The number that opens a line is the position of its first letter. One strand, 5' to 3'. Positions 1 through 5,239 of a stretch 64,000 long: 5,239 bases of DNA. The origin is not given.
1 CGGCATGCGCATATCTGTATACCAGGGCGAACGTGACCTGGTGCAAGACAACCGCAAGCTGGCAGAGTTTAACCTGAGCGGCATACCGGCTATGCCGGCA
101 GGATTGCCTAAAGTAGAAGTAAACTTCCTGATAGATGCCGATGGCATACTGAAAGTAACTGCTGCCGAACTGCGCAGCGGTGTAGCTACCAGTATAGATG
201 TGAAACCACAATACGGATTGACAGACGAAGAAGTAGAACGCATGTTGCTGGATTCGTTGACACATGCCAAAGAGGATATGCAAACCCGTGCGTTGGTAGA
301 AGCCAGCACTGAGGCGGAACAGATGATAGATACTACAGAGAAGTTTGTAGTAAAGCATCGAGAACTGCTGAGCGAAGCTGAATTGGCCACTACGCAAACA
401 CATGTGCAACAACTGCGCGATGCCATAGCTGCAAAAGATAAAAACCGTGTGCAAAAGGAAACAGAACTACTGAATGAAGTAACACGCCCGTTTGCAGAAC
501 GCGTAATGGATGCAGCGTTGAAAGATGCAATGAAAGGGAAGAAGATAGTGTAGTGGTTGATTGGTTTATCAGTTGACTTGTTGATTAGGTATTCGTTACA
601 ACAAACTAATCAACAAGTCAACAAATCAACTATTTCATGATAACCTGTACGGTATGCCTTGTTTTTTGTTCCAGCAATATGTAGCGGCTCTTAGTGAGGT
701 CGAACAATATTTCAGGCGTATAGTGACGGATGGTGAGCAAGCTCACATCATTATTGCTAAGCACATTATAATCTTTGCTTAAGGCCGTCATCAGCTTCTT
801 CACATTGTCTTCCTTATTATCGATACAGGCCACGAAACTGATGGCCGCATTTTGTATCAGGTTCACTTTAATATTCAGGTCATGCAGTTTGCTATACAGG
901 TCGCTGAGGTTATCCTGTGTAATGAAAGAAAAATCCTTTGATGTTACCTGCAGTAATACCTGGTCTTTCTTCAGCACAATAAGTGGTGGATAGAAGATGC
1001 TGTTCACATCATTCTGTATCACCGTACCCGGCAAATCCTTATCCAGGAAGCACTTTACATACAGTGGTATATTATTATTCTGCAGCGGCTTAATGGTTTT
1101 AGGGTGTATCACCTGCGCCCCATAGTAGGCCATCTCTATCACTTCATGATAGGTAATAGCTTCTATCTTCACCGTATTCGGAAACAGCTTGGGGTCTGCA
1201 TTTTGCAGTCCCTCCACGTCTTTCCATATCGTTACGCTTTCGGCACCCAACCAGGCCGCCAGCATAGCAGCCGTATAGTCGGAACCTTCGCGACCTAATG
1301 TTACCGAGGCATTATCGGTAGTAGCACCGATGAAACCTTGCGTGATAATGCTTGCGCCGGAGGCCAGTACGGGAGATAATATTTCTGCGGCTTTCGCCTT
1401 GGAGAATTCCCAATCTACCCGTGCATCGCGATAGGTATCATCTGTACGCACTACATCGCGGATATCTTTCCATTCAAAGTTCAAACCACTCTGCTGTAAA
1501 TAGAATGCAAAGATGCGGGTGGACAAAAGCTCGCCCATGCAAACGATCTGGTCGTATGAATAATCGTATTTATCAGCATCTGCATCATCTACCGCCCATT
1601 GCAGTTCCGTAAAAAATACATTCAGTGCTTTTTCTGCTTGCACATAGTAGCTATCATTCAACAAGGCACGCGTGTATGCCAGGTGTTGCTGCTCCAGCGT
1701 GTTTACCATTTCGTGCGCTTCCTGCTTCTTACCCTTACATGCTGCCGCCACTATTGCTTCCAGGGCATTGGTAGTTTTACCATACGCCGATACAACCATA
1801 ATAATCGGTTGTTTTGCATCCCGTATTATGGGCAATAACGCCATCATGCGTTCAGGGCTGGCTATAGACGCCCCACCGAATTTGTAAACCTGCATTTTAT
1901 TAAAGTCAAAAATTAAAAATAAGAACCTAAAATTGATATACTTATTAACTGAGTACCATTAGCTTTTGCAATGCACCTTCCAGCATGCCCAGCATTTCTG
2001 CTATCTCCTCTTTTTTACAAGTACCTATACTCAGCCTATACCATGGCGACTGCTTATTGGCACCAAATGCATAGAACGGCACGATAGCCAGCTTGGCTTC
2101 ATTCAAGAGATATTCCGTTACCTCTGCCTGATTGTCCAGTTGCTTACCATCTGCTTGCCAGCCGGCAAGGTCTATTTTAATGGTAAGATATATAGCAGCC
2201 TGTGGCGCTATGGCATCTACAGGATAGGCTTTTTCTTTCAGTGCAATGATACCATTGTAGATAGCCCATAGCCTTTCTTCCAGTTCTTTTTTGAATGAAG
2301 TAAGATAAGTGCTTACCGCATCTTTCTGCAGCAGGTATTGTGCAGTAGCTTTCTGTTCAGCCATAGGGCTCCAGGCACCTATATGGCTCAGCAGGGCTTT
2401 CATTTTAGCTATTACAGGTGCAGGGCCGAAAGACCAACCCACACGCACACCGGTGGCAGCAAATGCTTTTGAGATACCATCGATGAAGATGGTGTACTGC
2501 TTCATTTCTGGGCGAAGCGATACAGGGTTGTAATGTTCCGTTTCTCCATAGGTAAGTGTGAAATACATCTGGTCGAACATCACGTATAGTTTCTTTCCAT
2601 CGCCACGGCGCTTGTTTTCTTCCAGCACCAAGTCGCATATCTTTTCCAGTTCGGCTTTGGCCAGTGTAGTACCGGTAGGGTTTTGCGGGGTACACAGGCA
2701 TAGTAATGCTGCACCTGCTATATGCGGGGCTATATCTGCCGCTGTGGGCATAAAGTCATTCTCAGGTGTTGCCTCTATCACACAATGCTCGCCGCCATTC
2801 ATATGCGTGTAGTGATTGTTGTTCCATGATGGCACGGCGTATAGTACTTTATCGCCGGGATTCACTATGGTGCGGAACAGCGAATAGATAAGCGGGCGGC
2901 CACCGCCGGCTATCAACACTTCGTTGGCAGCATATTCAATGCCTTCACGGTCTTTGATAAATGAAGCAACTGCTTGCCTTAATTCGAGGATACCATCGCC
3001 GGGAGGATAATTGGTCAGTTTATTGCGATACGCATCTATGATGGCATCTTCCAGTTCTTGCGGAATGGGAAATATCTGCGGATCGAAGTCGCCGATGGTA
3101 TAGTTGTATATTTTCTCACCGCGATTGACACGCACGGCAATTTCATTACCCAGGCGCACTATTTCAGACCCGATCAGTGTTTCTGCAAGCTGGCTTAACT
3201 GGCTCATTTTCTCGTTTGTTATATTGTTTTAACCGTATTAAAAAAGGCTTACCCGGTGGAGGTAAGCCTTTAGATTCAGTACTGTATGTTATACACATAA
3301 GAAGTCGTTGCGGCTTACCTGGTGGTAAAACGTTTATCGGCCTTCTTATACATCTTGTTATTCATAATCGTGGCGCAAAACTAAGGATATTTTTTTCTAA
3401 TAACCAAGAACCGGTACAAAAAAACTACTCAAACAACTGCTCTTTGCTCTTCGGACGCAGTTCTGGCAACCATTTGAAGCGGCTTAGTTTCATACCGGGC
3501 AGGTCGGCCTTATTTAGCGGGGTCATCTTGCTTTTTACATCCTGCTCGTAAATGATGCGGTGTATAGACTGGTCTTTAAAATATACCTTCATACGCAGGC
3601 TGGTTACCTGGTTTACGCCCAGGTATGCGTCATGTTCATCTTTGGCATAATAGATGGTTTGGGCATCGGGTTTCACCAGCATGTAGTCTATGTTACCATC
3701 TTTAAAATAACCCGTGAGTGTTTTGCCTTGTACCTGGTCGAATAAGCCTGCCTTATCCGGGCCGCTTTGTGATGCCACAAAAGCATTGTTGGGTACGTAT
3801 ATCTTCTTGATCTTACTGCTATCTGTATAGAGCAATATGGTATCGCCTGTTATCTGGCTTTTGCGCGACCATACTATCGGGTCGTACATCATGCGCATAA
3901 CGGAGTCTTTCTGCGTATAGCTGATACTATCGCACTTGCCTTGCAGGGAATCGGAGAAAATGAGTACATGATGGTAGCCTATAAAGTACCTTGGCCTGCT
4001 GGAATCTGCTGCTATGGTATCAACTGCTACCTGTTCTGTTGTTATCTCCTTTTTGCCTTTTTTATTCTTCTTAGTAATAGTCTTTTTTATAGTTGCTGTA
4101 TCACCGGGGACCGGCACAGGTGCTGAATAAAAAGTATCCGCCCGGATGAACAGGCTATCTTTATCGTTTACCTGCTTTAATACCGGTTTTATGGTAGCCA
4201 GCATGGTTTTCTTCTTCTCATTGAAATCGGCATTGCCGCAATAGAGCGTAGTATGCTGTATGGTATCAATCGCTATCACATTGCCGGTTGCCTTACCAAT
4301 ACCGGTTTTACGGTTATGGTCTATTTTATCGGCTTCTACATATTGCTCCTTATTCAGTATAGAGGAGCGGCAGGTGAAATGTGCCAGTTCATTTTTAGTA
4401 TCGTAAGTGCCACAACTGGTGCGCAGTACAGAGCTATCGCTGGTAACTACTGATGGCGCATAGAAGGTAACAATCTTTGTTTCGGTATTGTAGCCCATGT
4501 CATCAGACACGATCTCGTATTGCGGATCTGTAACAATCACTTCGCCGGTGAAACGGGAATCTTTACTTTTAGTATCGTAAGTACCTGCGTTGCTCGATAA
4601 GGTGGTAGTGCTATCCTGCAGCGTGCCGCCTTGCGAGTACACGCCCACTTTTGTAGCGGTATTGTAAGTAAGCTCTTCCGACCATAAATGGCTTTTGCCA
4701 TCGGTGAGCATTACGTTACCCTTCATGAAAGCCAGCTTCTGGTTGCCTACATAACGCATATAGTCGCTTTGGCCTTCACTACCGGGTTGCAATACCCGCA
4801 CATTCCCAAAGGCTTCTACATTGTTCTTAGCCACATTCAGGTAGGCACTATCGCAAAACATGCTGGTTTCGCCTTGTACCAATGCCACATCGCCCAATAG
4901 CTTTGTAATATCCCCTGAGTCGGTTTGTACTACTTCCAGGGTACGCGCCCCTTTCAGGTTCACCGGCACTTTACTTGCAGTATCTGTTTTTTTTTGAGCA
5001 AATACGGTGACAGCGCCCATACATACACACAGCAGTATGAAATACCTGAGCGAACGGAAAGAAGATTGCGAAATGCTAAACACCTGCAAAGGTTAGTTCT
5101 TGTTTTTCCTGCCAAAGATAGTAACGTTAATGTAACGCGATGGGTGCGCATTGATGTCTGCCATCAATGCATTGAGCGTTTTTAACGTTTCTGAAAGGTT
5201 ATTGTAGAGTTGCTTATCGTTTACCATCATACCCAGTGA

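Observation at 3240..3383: Unannotated ribosome-mediated attenuator sensing aspartate-family amino acids upstream of the aminotransferase-lysC operon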

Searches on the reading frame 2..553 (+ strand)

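Call 3: search_protein_families(library=pfam, proteins=[window:2-553:+])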
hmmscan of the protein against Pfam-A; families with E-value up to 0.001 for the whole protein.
window:2-553:+ (183 aa): 1 family
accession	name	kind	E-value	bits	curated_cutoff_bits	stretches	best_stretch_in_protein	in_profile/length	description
PF00012.26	HSP70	-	1e-38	133.4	20.6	1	2-169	431-598/599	Hsp70 protein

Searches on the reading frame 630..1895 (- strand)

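Call 3: search_protein_families(library=pfam, proteins=[window:630-1895:-])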
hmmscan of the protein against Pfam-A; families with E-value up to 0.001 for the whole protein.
window:630-1895:- (421 aa): 1 family
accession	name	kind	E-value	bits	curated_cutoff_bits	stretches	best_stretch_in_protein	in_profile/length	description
PF00696.33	AA_kinase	-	1e-42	146.9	24.9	1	2-281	3-233/234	Amino acid kinase family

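Call 9: search_protein_families(library=ncbifam, proteins=[window:630-1895:-], max_evalue=1e-10)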
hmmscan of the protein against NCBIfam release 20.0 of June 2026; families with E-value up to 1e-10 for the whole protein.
window:630-1895:- (421 aa): 24 families
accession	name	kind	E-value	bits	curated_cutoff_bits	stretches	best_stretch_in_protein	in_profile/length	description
NF006570.0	PRK09084.1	equivalog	5.5e-84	282.8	455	1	1-377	4-376/452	lysine-sensitive aspartokinase 3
TIGR00657.1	asp_kinases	subfamily_domain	1.4e-74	251.8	208.7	1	3-370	5-362/442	aspartate kinase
NF006959.0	PRK09436.1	equivalog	1.2e-71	241.9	726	1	1-378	1-380/819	bifunctional aspartate kinase/homoserine dehydrogenase I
NF004938.0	PRK06291.1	equivalog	2.9e-62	210.9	528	1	2-378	3-386/468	aspartate kinase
TIGR00656.1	asp_kin_monofn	equivalog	4.4e-62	210.4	402.25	1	3-375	5-333/407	aspartate kinase, monofunctional class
NF006515.0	PRK08961.1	equivalog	1.9e-60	204.8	802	1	2-381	10-391/861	bifunctional aspartate kinase/diaminopimelate decarboxylase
NF007003.0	PRK09466.1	subfamily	1.9e-58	198.6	582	1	2-389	13-396/810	bifunctional aspartate kinase/homoserine dehydrogenase II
NF004579.0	PRK05925.1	equivalog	8.2e-50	170.1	665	1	3-389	5-377/440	aspartate kinase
NF006068.0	PRK08210.1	equivalog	1.5e-43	149.5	474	1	104-380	61-337/405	aspartate kinase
NF006540.0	PRK09034.1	equivalog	4e-42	144.4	434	1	1-298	1-292/454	aspartate kinase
NF005154.0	PRK06635.1-2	equivalog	5.7e-41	141.2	376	1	104-372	57-326/407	aspartate kinase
NF006234.1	PRK08373.1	subfamily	7.2e-40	137.2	237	1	2-311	3-289/338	aspartate kinase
NF005155.0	PRK06635.1-4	equivalog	1e-39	136.8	346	1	111-318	63-268/407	aspartate kinase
NF005159.0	PRK06635.2-3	equivalog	1.3e-37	129.8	379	1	111-379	64-335/406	aspartate kinase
NF005156.0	PRK06635.1-5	equivalog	1.1e-36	126.5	594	1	114-350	66-297/411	aspartate kinase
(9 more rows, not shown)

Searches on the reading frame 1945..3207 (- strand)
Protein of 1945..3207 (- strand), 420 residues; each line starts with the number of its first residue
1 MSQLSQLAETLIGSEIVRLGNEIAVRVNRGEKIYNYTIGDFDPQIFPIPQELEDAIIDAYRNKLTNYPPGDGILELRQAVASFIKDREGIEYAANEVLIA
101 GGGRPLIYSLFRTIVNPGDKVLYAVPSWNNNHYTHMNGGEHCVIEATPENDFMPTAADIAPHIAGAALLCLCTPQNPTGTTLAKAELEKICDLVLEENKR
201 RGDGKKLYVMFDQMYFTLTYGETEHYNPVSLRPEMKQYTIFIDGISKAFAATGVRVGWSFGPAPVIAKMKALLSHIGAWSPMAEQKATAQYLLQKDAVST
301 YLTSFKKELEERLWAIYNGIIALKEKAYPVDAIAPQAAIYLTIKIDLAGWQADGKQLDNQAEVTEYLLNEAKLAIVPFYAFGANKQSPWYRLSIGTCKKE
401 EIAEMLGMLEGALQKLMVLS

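Call 3: search_protein_families(library=pfam, proteins=[window:1945-3207:-])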
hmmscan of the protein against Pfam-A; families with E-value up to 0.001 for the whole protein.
window:1945-3207:- (420 aa): 1 family
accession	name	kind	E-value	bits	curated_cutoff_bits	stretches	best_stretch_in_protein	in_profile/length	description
PF00155.27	Aminotran_1_2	-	1.2e-44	153.4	19.7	1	49-406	19-358/361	Aminotransferase class I and II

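Call 9: search_protein_families(library=ncbifam, proteins=[window:1945-3207:-], max_evalue=1e-10)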
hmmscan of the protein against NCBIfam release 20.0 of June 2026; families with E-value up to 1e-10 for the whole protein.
window:1945-3207:- (420 aa): 50 families (the best 25 are shown)
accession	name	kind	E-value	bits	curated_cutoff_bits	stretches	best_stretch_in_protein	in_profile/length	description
NF004769.0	PRK06107.1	equivalog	1.7e-49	168.6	617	1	29-415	31-400/402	aspartate transaminase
NF041091.1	asp_aminotase_Arch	equivalog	3.8e-49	167.5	550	1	12-409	8-371/376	aspartate aminotransferase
NF041364.1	GntC_guanitoxin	equivalog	8.1e-46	156.5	415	1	47-396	11-341/356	guanitoxin biosynthesis PLP-dependent (S)-gamma-hydroxy-L-arginine cyclodehydratase GntC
NF005817.0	PRK07683.1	equivalog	2.4e-42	145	575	1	27-413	24-381/387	aminotransferase A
NF005816.0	PRK07682.1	equivalog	1.8e-36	125.6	620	1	35-397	33-368/390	aminotransferase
NF004975.0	PRK06348.1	equivalog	8.5e-36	123.7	549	1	21-394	19-365/384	pyridoxal phosphate-dependent aminotransferase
NF005601.0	PRK07337.1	equivalog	2.2e-35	122.5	496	1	23-399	27-379/394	pyridoxal phosphate-dependent aminotransferase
NF005744.0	PRK07568.1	subfamily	2.5e-35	122.1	389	1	3-414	2-391/398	pyridoxal phosphate-dependent aminotransferase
NF005588.0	PRK07309.1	equivalog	6.4e-34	117.5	576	1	32-406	31-379/391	pyridoxal phosphate-dependent aminotransferase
NF005855.0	PRK07777.1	equivalog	2.5e-33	116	553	1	49-403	43-377/391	pyridoxal phosphate-dependent aminotransferase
NF006756.0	PRK09276.1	subfamily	9.2e-33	113.7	507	1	16-409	16-382/387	LL-diaminopimelate aminotransferase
NF006229.0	PRK08361.1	equivalog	9.4e-33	113.8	624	1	25-415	27-390/391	aspartate aminotransferase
NF004770.0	PRK06108.1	subfamily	1.1e-32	113.4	422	1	6-403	15-382/396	pyridoxal phosphate-dependent aminotransferase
TIGR03540.1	DapC_direct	equivalog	1.2e-32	113.3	593.25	1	17-407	15-378/383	LL-diaminopimelate aminotransferase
NF006230.0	PRK08363.1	equivalog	2.7e-32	112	534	1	28-383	27-364/398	alanine aminotransferase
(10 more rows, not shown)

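Call 56: find_related_loci(query=window:1945-3207:-, collection=genome_contigs, flank=1500)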
Query window:1945-3207:- (420 aa) in genome_contigs; peptide patterns used: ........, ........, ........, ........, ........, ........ (x = any residue, [..] = any of these).
600 stretches matched a pattern (row limit reached: there are more); 564 encode a relative of the query (tblastn E <= 1e-3); the best 80 are kept; 80 distinct loci.
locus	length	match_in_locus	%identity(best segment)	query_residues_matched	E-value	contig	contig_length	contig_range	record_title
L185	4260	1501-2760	98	1-420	0e+0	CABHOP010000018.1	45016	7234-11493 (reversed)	MAG: uncultured Bacteroides sp. isolate Bacteroidetes_sp_nbed4b82 genome assembly, contig: NODE_2340_length_45016_cov_6.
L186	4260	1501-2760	88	1-420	0e+0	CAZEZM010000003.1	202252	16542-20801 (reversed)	MAG TPA_asm: uncultured Flavipsychrobacter sp. isolate SRP090828_co2_64 genome assembly, contig: NODE_15_length_202252_c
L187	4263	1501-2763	89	1-420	0e+0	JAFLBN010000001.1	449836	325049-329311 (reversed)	MAG: Chitinophagales bacterium isolate UWPOB_CHIT7 gnl_X_KOMCDAFO_1, whole genome shotgun sequence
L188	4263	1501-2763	88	1-420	0e+0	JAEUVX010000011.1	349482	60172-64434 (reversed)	MAG: Flavipsychrobacter sp. isolate new MAG-392 k141_559230, whole genome shotgun sequence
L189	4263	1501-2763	87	1-420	0e+0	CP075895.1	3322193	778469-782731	Chitinophagaceae bacterium LGM1 chromosome, complete genome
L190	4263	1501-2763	86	1-420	0e+0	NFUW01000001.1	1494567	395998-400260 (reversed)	Chitinophagaceae bacterium IBVUCB1 contig000001, whole genome shotgun sequence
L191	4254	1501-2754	85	1-418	0e+0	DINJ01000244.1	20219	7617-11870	MAG TPA_asm: Bacteroidetes bacterium UBA5543 UBA5543_contig_23528, whole genome shotgun sequence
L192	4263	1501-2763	84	1-420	0e+0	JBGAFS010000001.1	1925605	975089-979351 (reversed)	MAG: Flavipsychrobacter sp. isolate MAG_MBR_H125.26 MBRH125-26_opera_contig_2, whole genome shotgun sequence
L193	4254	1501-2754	80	1-416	0e+0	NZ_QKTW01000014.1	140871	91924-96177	Taibaiella soli strain R1-15 M2_S3_L001_R1_001__paired__contig_14, whole genome shotgun sequence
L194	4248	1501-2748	79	1-416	0e+0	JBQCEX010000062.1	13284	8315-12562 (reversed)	MAG: Flavipsychrobacter sp. isolate bin160 k141_317459, whole genome shotgun sequence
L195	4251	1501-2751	78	1-416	0e+0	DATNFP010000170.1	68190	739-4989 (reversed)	MAG TPA_asm: Flavipsychrobacter sp. isolate SMAG_U11298 k141_4280716, whole genome shotgun sequence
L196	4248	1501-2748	79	1-416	0e+0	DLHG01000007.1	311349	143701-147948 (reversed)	MAG TPA_asm: Bacteroidetes bacterium UBA7674 UBA7674_contig_486, whole genome shotgun sequence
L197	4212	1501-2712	79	13-415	0e+0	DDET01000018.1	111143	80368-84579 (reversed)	MAG TPA_asm: Bacteroidetes bacterium UBA1947 UBA1947_contig_4492, whole genome shotgun sequence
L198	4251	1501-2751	74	1-416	0e+0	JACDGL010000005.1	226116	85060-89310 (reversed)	MAG: Taibaiella sp. isolate MGR_bin411 SD2908_NODE_9_length_226116_cov_2.919567, whole genome shotgun sequence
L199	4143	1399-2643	75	1-416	0e+0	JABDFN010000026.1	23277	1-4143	MAG: Bacteroidetes bacterium isolate BWOrgHeat_Nextera2_MAG2 3300020979.a:Ga0206886_1062, whole genome shotgun sequence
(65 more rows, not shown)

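Call 59: search_solved_structures(query=window:1945-3207:-, max_evalue=1e-20)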
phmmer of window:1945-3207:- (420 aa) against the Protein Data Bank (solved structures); distinct sequences matched with E-value up to 1e-20: 20.
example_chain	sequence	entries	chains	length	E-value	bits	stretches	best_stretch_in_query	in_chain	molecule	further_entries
5wmi_A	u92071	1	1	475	1.4e-36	129.5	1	5-384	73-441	Bifunctional aspartate aminotransferase and glutamate/aspartate-prephenate aminotransferas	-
5wmh_A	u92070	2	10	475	3.4e-36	128.3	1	17-384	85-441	Bifunctional aspartate aminotransferase and glutamate/aspartate-prephenate aminotransferas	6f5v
5wmk_A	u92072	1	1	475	6.1e-36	127.5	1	5-384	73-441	Bifunctional aspartate aminotransferase and glutamate/aspartate-prephenate aminotransferas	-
6f35_A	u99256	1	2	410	7.5e-36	127.2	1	13-414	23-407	Aspartate aminotransferase B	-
5wml_A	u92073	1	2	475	2.3e-35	125.6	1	17-384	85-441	Bifunctional aspartate aminotransferase and glutamate/aspartate-prephenate aminotransferas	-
6f77_A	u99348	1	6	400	8.9e-34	120.3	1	41-397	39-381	Aspartate aminotransferase A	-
8wkj_A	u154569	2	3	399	1.6e-32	116.2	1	39-384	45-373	Aminotransferase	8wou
1bkg_A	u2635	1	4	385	2.4e-32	115.7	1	30-342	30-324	ASPARTATE AMINOTRANSFERASE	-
1bjw_A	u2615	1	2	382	2.5e-32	115.6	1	30-342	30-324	ASPARTATE AMINOTRANSFERASE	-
1b5o_A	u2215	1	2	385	6e-32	114.3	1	30-342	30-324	PROTEIN (ASPARTATE AMINOTRANSFERASE)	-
1gc3_A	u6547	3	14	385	9.5e-32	113.7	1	30-342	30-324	ASPARTATE AMINOTRANSFERASE | PROTEIN (ASPARTATE AMINOTRANSFERASE)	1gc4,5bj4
1b5p_A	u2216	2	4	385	1e-31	113.5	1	30-342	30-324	PROTEIN (ASPARTATE AMINOTRANSFERASE) | ASPARTATE AMINOTRANSFERASE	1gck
5bj3_A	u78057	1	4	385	1.4e-31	113.2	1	36-342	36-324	PROTEIN (ASPARTATE AMINOTRANSFERASE)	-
1gd9_A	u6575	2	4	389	1.6e-29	106.3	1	36-414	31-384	ASPARTATE AMINOTRANSFERASE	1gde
1dju_A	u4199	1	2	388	2e-29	106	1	37-414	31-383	AROMATIC AMINOTRANSFERASE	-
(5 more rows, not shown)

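Call 60: list_cluster_members(proteins=[window:1945-3207:-, window:630-1895:-])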
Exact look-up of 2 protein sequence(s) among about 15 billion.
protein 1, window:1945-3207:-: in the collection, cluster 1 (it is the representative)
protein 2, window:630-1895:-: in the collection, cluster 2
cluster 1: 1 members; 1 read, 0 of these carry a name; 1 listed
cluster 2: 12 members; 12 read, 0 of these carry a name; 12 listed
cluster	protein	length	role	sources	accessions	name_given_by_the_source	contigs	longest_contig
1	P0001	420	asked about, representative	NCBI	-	-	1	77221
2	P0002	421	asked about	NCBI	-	-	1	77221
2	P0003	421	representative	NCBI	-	-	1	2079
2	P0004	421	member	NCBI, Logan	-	-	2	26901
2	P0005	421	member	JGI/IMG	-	-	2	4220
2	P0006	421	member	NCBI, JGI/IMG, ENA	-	-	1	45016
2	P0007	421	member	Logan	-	-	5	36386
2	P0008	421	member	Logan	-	-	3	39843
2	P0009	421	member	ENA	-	-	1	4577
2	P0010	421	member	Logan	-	-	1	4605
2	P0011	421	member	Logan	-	-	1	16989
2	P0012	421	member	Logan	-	-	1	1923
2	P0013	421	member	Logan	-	-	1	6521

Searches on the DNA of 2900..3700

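Call 4: search_rna_families(source=window, start=2900, end=3700, threshold=evalue, max_evalue=10)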
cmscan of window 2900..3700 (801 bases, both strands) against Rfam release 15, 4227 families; matches with E-value up to 10: 1.
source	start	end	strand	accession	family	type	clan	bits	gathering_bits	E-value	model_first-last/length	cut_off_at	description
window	3238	3302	-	RF01859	Phe_leader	Cis-reg; leader;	-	18.6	55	2.4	1-125/125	no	Phenylalanine leader peptide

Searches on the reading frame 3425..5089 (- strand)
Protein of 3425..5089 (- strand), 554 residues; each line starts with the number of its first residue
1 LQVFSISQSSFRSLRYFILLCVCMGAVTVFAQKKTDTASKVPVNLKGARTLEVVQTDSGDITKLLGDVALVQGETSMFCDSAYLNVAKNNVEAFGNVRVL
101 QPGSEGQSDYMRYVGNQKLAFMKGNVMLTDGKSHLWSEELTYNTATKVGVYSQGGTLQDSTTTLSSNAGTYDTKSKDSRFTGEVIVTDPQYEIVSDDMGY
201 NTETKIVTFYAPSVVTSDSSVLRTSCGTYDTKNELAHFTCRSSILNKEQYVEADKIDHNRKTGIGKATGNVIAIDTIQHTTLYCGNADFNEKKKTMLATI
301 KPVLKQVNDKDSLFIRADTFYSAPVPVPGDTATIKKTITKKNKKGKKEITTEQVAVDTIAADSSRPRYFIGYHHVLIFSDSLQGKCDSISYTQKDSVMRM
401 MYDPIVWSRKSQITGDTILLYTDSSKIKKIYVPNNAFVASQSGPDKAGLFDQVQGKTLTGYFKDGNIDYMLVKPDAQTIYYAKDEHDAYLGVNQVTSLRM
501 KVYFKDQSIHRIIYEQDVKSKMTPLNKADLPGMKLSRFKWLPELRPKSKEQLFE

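Call 3: search_protein_families(library=pfam, proteins=[window:3425-5089:-])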
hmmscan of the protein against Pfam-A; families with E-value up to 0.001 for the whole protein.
window:3425-5089:- (554 aa): 2 families
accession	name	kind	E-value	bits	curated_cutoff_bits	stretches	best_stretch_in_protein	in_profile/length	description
PF13100.11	OstA_2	-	7.8e-34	117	21.2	1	43-196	4-158/158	OstA-like protein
PF03968.19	LptD_N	-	7e-18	65.3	20.4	1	61-147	15-112/113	LptA/(LptD N-terminal domain) LPS transport protein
